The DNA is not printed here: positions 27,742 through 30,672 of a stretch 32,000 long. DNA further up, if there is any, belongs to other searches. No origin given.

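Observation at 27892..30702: HicB-like mini-protein abutted (TAAATG) to an NB-ARC STAND NTPase carrying a HEPN/Abi_C-like N-terminal module, in a low-GC islet inside a TA cluster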

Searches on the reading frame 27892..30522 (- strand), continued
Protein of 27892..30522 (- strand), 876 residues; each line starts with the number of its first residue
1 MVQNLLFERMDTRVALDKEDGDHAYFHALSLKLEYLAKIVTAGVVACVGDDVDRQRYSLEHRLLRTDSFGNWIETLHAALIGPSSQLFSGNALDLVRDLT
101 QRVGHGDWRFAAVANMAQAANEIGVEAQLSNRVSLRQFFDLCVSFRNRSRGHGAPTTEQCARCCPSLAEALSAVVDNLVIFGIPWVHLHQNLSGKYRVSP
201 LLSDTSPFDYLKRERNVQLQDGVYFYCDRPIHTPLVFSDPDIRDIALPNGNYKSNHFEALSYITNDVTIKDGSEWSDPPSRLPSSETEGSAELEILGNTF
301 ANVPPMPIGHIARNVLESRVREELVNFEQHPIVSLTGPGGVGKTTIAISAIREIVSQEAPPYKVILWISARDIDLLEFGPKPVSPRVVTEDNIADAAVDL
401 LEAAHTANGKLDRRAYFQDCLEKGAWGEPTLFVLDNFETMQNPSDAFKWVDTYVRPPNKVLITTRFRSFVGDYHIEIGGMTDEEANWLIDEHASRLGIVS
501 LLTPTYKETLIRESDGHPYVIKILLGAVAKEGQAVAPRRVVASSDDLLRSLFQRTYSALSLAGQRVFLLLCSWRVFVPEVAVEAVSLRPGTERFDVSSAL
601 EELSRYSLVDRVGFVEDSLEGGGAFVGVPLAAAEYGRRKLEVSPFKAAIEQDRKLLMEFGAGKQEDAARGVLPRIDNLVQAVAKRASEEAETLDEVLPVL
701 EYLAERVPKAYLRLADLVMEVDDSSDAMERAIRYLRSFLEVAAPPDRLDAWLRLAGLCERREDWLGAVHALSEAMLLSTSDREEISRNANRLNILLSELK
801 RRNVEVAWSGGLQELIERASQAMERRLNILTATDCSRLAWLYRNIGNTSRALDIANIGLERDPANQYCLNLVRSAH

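Call 21: search_protein_families(library=pfam, proteins=[L001:7013-7246:+, L001:7246-7467:+, L014:1783-3993:+, L047:2151-3968:+, L049:3415-3816:+, L028:1396-1626:+, L051:1872-2318:+, L018:3180-3623:+, L024:23-1381:+], max_evalue=0.01)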
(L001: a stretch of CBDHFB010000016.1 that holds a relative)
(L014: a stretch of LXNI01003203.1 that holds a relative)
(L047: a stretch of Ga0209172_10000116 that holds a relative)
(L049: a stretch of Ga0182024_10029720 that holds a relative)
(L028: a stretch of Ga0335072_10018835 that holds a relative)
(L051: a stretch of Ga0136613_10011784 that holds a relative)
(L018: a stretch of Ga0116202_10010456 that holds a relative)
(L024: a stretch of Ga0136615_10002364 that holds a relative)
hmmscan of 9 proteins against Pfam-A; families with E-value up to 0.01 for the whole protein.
L001:7013-7246:+ (77 aa): 4 families
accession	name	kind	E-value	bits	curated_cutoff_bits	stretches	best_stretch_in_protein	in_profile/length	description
PF15919.11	HicB_lk_antitox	-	1e-09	39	27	1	14-73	3-61/123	HicB_like antitoxin of bacterial toxin-antitoxin system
PF21748.3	UPF0150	-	1.2e-05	25.6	27.3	1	14-66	11-63/64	UPF0150-like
PF24113.1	DUF7387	-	2.2e-05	25.2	27.9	1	14-56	14-55/85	Family of unknown function (DUF7387)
PF08972.17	DUF1902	-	6.5e-05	23.4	22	1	16-58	7-49/74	Domain of unknown function (DUF1902)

L001:7246-7467:+ (73 aa): 1 family
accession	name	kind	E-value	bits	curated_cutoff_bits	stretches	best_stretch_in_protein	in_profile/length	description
PF07927.17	HicA_toxin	-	1.2e-13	51.3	27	1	10-63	2-57/58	HicA toxin of bacterial toxin-antitoxin,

L014:1783-3993:+ (736 aa): 0 families

L047:2151-3968:+ (605 aa): 1 family
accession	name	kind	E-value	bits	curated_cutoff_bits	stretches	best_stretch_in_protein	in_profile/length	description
PF05362.19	Lon_C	-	0.0038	17.2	21.1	1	154-203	108-157/205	Lon protease (S16) C-terminal proteolytic domain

L049:3415-3816:+ (133 aa): 0 families

L028:1396-1626:+ (76 aa): 0 families

L051:1872-2318:+ (148 aa): 0 families

L018:3180-3623:+ (147 aa): 0 families

L024:23-1381:+ (452 aa): 2 families
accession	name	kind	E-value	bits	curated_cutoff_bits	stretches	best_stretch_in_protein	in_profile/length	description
PF02867.20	Ribonuc_red_lgC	-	3.7e-28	98.9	23.9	1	2-141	395-523/523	Ribonucleotide reductase, barrel domain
PF12637.14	TSCPD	-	3.9e-11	43.5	22.8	1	202-288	12-84/88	TSCPD domain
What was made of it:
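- L001 also has a hicB near its STAND homologue (call 21). In L001 the hicB lies downstream and is paired with its own hicA (call 21).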

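Call 22: find_encoding_contigs(protein=P0001, flank=5000, max_places=3)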
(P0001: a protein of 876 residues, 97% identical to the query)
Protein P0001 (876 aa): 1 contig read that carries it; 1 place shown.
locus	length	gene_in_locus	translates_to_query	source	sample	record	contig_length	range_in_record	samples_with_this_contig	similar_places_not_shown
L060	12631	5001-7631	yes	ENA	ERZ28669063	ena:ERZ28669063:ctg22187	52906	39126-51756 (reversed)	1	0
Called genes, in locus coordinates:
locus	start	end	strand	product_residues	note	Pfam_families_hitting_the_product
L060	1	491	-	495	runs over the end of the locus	PF00884:Sulfatase, PF01663:Phosphodiest, PF16347:SGSH_C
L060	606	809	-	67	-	-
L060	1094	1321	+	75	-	PF04255:DUF433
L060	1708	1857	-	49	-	-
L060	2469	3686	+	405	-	-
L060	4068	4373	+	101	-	-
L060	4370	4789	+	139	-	PF01850:PIN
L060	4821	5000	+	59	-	PF08972:DUF1902 (weak), PF15919:HicB_lk_antitox, PF21748:UPF0150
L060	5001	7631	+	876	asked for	PF13191:AAA_16 (faint)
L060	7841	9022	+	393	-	PF02636:Methyltransf_28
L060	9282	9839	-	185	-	PF01966:HD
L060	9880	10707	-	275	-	PF14801:TrmI-like_N, PF01135:PCMT, PF08704:GCD14, PF13847:Methyltransf_31, PF08241:Methyltransf_11 (weak), PF13649:Methyltransf_25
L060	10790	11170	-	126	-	PF00578:AhpC-TSA, PF08534:Redoxin (weak)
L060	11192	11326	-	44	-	PF00578:AhpC-TSA (weak)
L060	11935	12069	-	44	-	PF08534:Redoxin (weak), PF00578:AhpC-TSA (weak)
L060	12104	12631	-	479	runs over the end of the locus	PF02347:GDC-P (faint), PF21478:GcvP2_C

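Call 23: find_encoding_contigs(protein=P0002, flank=5000, max_places=3)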
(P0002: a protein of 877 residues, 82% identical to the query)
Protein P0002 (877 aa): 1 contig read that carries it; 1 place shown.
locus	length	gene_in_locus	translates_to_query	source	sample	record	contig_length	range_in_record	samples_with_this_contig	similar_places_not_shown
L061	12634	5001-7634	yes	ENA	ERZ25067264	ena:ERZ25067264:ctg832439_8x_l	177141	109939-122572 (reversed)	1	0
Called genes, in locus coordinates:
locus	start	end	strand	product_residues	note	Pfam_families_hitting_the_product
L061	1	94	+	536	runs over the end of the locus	PF00239:Resolvase, PF07508:Recombinase, PF13408:Zn_ribbon_recom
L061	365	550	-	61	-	-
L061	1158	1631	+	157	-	-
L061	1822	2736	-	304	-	PF00005:ABC_tran, PF13304:AAA_21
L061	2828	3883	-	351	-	PF12679:ABC2_membrane_2, PF12730:ABC2_membrane_4, PF10920:DUF2705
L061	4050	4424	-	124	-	-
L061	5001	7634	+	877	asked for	PF00931:NB-ARC (faint)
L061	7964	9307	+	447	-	PF05598:DUF772, PF01609:DDE_Tnp_1, PF13751:DDE_Tnp_1_6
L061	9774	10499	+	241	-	PF07508:Recombinase, PF13408:Zn_ribbon_recom (weak)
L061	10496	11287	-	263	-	PF05721:PhyH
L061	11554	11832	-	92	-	PF13701:DDE_Tnp_1_4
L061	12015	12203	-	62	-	-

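Call 24: find_encoding_contigs(protein=P0005, flank=5000, max_places=3)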
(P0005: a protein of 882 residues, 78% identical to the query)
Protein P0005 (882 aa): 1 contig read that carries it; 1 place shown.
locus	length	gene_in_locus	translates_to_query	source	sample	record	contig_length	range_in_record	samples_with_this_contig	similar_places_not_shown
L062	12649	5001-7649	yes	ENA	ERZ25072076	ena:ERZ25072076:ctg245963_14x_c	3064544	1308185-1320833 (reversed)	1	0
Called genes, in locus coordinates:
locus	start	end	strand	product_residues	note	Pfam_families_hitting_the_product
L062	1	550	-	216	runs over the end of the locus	PF01997:Translin (faint)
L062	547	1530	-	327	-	PF02581:TMP-TENI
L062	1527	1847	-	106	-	PF09723:Zn_ribbon_8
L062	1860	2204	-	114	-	PF09723:Zn_ribbon_8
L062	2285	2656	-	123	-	PF02021:UPF0102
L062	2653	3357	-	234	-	PF01351:RNase_HII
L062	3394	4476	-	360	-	PF03054:tRNA_Me_trans, PF20259:tRNA_Me_trans_M, PF20258:tRNA_Me_trans_C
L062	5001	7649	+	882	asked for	PF13191:AAA_16 (faint), PF00931:NB-ARC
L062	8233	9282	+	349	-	PF02900:LigB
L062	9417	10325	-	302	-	PF00296:Bac_luciferase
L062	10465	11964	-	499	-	PF11794:HpaB_N, PF03241:HpaB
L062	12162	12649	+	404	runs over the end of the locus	PF01266:DAO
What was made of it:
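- On Avs / bacterial NLR-like anti-phage sensors: Others lie among housekeeping genes (call 24).
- The close homologues L061, L062 and L001 lack it (calls 23, 24, 21). Neighbourhoods are heterogeneous, and some are plain housekeeping, for example L062 (call 24). Homologues 78-82% identical lack it (calls 21, 23, 24). Several loci lie among housekeeping genes (call 24).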

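Call 44: search_protein_families(library=pfam, alignment_id=A5, max_evalue=0.00001)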
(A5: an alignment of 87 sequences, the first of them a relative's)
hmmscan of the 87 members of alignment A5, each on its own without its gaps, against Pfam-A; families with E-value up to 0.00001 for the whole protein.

A. member 1, L004:2332-2730:- (132 aa): 0 families

B. families by the number of members that match (of 87 scanned): 70 families (the first 25 are shown)
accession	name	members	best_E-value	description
PF12770.12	CHAT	2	8.6e-70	CHAT domain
PF13604.12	AAA_30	2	2.5e-55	AAA domain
PF03235.19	GmrSD_N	2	1.9e-36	GmrSD restriction endonuclease, N-terminal domain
PF03572.23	Peptidase_S41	2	2.7e-32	Peptidase family S41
PF07510.16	GmrSD_C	2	4.2e-21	GmrSD restriction endonucleases, C-terminal domain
PF04851.21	ResIII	2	4.8e-17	Type III restriction enzyme, res subunit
PF13086.12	AAA_11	2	2.2e-11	AAA domain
PF11185.13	DUF2971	2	4.5e-08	Protein of unknown function (DUF2971)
PF17820.7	PDZ_6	2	6.6e-06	PDZ domain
PF00120.29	Gln-synt_C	1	7.6e-81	Glutamine synthetase, catalytic domain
PF08751.17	TrwC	1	2.8e-60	TrwC relaxase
PF00145.23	DNA_methylase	1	7.1e-59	C-5 cytosine-specific DNA methylase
PF09848.15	SLFN-g3_helicase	1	1.9e-58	Schlafen group 3, DNA/RNA helicase domain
PF00378.25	ECH_1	1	3.6e-55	Enoyl-CoA hydratase/isomerase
PF02384.22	N6_Mtase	1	2.5e-54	N-6 DNA Methylase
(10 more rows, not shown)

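Call 64: search_dna_similar(query=window:27892-30522:-, collection=plasmids, mode=protein, max_rows=15)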
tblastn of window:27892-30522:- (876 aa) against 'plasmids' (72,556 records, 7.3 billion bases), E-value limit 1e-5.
Records with a match: 10; places in all: 10; records where one place covers at least 80% of the query: 7.
Best place of each record, by identity: <60% 10.
By first word of the organism name: Ralstonia 7; Rhizobium 3.
By predicted mobility (MOB-suite, as given by PLSDB): non-mobilizable 8; mobilizable 1; conjugative 1.
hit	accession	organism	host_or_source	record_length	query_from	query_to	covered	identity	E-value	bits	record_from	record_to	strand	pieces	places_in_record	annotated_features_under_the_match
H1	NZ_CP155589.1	Ralstonia solanacearum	Musa sp.,cell culture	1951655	13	876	99%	37.6%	3e-134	548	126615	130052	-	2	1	none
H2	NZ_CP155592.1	Ralstonia solanacearum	Musa sp.,cell culture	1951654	13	876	99%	37.6%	3e-134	548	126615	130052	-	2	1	none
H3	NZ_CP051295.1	Ralstonia solanacearum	Plantain,cell culture,stem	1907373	13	876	99%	37.5%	7e-166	542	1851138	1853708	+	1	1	none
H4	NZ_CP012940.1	Ralstonia solanacearum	plantain,cell culture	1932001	13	876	99%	37.5%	7e-166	542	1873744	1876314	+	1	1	none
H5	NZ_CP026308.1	Ralstonia solanacearum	Musa sp.,pure culture,plants with Moko ...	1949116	13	876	99%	37.5%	7e-166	542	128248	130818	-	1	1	none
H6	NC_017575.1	Ralstonia solanacearum Po82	-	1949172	13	876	99%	37.5%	7e-166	542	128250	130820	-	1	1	none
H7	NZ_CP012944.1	Ralstonia solanacearum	Cucumis sativus,cell culture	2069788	13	876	99%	37.5%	7e-166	542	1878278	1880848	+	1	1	none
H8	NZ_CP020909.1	Rhizobium etli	Phaseolus vulgaris,cell culture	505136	297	560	30%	22.5%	1e-5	57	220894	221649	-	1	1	NB-ARC domain-containing protein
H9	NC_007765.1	Rhizobium etli CFN 42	-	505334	297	560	30%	22.5%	1e-5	57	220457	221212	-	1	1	NB-ARC domain-containing protein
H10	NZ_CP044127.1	Rhizobium sp. BG4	Prosopis cineraria,pure bacterial ...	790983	300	571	31%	21.5%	9e-6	57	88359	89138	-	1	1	NB-ARC domain-containing protein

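Call 65: search_dna_similar(query=window:27892-30522:-, collection=phages, mode=protein, max_rows=10)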
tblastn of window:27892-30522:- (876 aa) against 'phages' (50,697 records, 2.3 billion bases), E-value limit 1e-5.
No match.

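Call 66: get_annotated_region(hit=H6, flank=8000)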
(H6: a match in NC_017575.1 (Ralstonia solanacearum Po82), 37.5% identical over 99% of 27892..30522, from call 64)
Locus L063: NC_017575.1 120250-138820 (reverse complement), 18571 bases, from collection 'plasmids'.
description: Ralstonia solanacearum Po82 megaplasmid, complete sequence
organism: Ralstonia solanacearum Po82 (NCBI taxid 1031711)
taxonomy: Bacteria; Pseudomonadota; Betaproteobacteria; Burkholderiales; Burkholderiaceae; Ralstonia; Ralstonia solanacearum; Ralstonia solanacearum Po82
host: -; source: -; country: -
typing (MOB-suite, as given by PLSDB): non-mobilizable
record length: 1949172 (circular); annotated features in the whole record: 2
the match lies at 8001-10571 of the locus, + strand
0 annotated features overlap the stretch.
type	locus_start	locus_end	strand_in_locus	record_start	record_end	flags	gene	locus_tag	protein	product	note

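Call 69: search_protein_families(library=pfam, proteins=[L063:3745-4896:+, L063:4975-5868:-, L063:6218-7654:+, L063:11021-11767:-, L063:11764-12417:-, L063:12467-13240:-, L063:13741-14628:+, L063:7968-10601:+], max_evalue=0.001)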
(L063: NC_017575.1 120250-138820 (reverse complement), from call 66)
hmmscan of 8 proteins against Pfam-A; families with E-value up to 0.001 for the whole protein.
L063:3745-4896:+ (383 aa): 2 families
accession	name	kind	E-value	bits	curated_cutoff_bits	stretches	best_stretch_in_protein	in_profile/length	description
PF13515.12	FUSC_2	-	1.6e-14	54.6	25.6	1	71-198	2-126/126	Fusaric acid resistance protein-like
PF04632.18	FUSC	-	3e-09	36.5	30.9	1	59-303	3-253/660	Fusaric acid resistance protein family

L063:4975-5868:- (297 aa): 1 family
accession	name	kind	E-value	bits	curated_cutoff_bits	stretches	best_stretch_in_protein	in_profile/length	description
PF00892.27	EamA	-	4e-18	66.5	28.2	2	10-141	3-134/135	EamA-like transporter family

L063:6218-7654:+ (478 aa): 3 families
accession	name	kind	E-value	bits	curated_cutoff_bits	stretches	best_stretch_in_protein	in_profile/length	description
PF00990.26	GGDEF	-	1.1e-43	149.2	23.8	1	300-461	1-161/161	Diguanylate cyclase, GGDEF domain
PF17158.10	MASE4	-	6.3e-29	101.5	28.4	1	51-281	3-234/239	Membrane-associated sensor, integral membrane domain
PF17159.10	MASE3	-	2.3e-05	24.6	31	1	62-275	17-215/226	Membrane-associated sensor domain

L063:11021-11767:- (248 aa): 0 families

L063:11764-12417:- (217 aa): 0 families

L063:12467-13240:- (257 aa): 0 families

L063:13741-14628:+ (295 aa): 3 families
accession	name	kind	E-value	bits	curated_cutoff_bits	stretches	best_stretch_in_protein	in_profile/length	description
PF00665.32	rve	-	5.3e-17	62.4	32.6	1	124-228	3-102/102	Integrase core domain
PF13683.12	rve_3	-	1.6e-15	57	26.5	1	220-282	5-67/67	Integrase core domain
PF13276.12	HTH_21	-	2.7e-10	40.8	28.1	1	49-106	4-57/60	HTH-like domain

L063:7968-10601:+ (877 aa): 3 families
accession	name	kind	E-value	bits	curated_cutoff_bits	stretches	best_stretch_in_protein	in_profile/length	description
PF00931.28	NB-ARC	-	2.8e-07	30.5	23.5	1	324-534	8-209/248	NB-ARC domain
PF13432.12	TPR_16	-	0.00024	21.9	32.7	1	723-775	13-60/65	Tetratricopeptide repeat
PF07719.23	TPR_2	-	0.00088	19.7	27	0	825-857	2-34/34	Tetratricopeptide repeat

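Call 70: predict_structure(alignment_id=A6)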
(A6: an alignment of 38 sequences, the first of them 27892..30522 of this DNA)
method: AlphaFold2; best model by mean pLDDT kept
length: 876 residues; sequences in the alignment: 38
mean_pLDDT: 88.9   pTM: 0.77
mean pLDDT of the five models: 88.9, 88.3, 85.7, 83.6, 83.2
residues with pLDDT >= 90: 522; 70-90: 318; 50-70: 25; < 50: 11
segments of 3 or more residues with pLDDT < 50: 404-407, 615-619
pLDDT, mean of each block of 10 residues (from residue 1): 78 94 94 96 94 89 92 97 91 95 96 97 91 95 90 80 96 96 93 85 92 82 93 91 90 92 93 85 87 90 90 94 86 91 94 92 95 83 86 90 57 89 93 92 88 93 84 85 95 93 93 90 89 82 76 85 92 88 82 83 88 57 78 89 88 89 77 89 86 87 90 92 89 95 90 94 91 92 93 91 75 90 92 95 91 95 93 84
secondary structure, 60 per line:
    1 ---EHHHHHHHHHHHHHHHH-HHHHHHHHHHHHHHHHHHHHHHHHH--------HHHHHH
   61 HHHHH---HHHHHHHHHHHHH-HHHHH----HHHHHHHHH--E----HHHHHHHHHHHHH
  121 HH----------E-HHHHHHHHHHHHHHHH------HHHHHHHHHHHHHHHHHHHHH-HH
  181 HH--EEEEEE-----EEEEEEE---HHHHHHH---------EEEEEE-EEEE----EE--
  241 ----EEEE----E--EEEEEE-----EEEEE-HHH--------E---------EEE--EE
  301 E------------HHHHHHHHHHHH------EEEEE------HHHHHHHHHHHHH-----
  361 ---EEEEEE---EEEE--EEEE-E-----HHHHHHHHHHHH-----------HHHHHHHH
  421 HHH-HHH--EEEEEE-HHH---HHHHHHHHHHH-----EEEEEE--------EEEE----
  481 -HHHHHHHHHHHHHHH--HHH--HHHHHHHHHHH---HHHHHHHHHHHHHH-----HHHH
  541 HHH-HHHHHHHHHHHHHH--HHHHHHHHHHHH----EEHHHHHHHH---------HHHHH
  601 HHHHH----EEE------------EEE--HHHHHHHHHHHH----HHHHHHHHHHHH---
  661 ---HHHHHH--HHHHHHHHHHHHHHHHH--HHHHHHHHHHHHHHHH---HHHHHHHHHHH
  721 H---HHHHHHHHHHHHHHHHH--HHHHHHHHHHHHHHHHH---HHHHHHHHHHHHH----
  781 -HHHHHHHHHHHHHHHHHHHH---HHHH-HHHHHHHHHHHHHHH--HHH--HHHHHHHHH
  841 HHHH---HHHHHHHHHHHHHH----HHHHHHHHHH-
elements in order (helices of 4 or more, strands of 3 or more residues): H5-20 H22-46 H55-65 H69-81 H83-87 H92-100 H108-122 H135-150 H157-177 H179-182 E185-190 E196-202 H206-212 E222-227 E229-232 E245-248 E256-261 E267-271 E294-296 E299-301 H314-325 E332-336 H343-355 E364-369 E373-376 E379-382 H390-401 H413-423 E430-435 H443-453 E459-464 E473-476 H482-496 H504-514 H518-531 H537-543 H545-558 H561-572 H579-586 H596-605 E610-612 E625-627 H630-641 H646-657 H664-669 H672-688 H691-706 H710-721 H725-741 H744-760 H764-776 H782-801 H805-808 H810-824 H832-844 H848-861 H866-875
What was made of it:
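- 27895..28632 (-): TPR-like all-helical C-terminal repeat region, aa 631-876 (presumed sensor). Helical repeats in the model (call 70).
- On Avs / bacterial NLR-like anti-phage sensors: Full-length model with pLDDT 88.9 (call 70).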
